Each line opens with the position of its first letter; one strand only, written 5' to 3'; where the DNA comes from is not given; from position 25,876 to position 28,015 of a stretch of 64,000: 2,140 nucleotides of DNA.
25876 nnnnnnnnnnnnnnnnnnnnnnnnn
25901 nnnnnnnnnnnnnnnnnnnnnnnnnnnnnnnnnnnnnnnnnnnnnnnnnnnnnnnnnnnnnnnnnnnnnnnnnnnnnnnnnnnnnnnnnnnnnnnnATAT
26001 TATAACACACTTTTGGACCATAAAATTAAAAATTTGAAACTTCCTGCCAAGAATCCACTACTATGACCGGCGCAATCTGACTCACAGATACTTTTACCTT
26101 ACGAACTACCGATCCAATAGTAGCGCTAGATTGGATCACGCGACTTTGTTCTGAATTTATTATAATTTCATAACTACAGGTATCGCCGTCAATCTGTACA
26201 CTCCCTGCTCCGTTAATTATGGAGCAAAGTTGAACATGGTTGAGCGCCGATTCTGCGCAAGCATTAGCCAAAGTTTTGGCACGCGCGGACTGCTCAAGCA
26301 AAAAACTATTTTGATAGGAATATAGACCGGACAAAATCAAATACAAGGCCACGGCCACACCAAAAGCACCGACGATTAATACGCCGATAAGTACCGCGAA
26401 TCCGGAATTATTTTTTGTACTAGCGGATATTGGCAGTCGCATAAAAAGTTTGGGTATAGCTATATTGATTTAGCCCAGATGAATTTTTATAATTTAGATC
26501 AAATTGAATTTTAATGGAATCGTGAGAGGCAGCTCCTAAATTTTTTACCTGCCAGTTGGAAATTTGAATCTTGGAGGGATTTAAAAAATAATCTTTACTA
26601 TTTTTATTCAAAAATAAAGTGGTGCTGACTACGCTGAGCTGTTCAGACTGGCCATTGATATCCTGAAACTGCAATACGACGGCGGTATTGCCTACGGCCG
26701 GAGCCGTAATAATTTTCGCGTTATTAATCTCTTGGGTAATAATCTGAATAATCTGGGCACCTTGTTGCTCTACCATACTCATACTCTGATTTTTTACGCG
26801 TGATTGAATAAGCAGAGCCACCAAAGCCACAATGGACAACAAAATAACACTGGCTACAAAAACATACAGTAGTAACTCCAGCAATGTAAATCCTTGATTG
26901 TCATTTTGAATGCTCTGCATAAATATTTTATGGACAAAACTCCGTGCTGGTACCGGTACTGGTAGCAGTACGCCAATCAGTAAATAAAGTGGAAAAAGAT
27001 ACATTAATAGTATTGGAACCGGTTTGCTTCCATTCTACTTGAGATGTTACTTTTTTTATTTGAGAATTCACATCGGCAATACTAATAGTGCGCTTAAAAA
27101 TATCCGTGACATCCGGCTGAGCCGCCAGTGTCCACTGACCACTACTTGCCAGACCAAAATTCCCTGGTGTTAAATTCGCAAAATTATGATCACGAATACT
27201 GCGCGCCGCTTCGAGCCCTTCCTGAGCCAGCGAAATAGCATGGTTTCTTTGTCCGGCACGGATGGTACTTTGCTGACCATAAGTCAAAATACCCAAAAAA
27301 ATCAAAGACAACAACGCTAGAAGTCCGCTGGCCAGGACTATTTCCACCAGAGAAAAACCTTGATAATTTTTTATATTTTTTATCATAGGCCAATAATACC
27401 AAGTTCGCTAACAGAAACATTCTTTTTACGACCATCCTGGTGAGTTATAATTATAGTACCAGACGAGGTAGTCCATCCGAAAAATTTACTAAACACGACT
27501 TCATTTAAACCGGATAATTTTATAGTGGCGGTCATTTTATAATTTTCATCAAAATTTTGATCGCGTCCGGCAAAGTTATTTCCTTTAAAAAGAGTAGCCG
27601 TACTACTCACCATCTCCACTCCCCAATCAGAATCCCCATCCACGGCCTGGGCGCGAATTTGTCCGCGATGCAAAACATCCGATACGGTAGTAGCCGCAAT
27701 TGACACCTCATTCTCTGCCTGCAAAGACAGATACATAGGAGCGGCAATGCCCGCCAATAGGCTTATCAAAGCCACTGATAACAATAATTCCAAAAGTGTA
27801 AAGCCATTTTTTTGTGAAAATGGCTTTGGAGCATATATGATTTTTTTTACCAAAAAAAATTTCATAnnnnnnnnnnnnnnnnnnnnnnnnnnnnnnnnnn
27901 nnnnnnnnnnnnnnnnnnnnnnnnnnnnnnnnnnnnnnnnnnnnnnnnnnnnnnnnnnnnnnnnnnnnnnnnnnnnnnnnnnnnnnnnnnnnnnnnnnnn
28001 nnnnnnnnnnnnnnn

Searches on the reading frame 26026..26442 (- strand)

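Call 4: search_protein_families(library=pfam, proteins=[window:26026-26442:-], max_evalue=1)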
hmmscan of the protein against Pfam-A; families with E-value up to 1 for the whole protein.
window:26026-26442:- (138 aa): 1 family
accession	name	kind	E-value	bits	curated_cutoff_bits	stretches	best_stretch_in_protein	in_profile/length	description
PF19170.5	DUF5852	-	0.38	11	25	1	22-54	8-38/187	Family of unknown function (DUF5852)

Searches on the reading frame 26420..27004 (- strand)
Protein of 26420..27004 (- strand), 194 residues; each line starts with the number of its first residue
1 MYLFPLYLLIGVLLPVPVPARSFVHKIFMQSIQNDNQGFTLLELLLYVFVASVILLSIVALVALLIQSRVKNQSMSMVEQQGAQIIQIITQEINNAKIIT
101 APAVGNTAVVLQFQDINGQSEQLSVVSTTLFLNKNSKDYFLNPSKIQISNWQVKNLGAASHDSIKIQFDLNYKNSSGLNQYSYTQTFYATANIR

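Call 4: search_protein_families(library=pfam, proteins=[window:26420-27004:-], max_evalue=1)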
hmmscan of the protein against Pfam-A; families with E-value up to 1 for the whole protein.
window:26420-27004:- (194 aa): 3 families
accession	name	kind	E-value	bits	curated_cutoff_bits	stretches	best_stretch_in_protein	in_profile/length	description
PF07963.17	N_methyl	-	0.00029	20.7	21.2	1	35-58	3-26/27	Prokaryotic N-terminal methylation motif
PF07254.17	Cpta_toxin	-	0.022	15.3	27.3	1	45-126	29-113/133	Membrane-bound toxin component of toxin-antitoxin system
PF10818.13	SecM_small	-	0.59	11.4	26.1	1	52-128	6-76/95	secA translation cis-regulator SecM, small type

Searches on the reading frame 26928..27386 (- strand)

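Call 4: search_protein_families(library=pfam, proteins=[window:26928-27386:-], max_evalue=1)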
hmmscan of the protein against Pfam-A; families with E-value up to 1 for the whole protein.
window:26928-27386:- (152 aa): 1 family
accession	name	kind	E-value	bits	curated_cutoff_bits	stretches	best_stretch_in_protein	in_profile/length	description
PF07963.17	N_methyl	-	0.00084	19.3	21.2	1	6-30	2-26/27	Prokaryotic N-terminal methylation motif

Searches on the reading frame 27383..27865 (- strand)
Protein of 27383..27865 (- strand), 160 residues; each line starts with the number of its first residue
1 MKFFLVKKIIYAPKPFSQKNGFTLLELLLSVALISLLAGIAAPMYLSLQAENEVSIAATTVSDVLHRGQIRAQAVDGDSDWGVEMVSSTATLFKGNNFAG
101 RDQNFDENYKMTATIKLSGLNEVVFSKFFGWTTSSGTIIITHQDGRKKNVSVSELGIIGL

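Call 4: search_protein_families(library=pfam, proteins=[window:27383-27865:-], max_evalue=1)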
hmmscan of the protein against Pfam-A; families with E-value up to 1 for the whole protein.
window:27383-27865:- (160 aa): 1 family
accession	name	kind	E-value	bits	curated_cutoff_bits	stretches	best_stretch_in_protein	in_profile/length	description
PF07963.17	N_methyl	-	1.1e-06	28.4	21.2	1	18-41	3-26/27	Prokaryotic N-terminal methylation motif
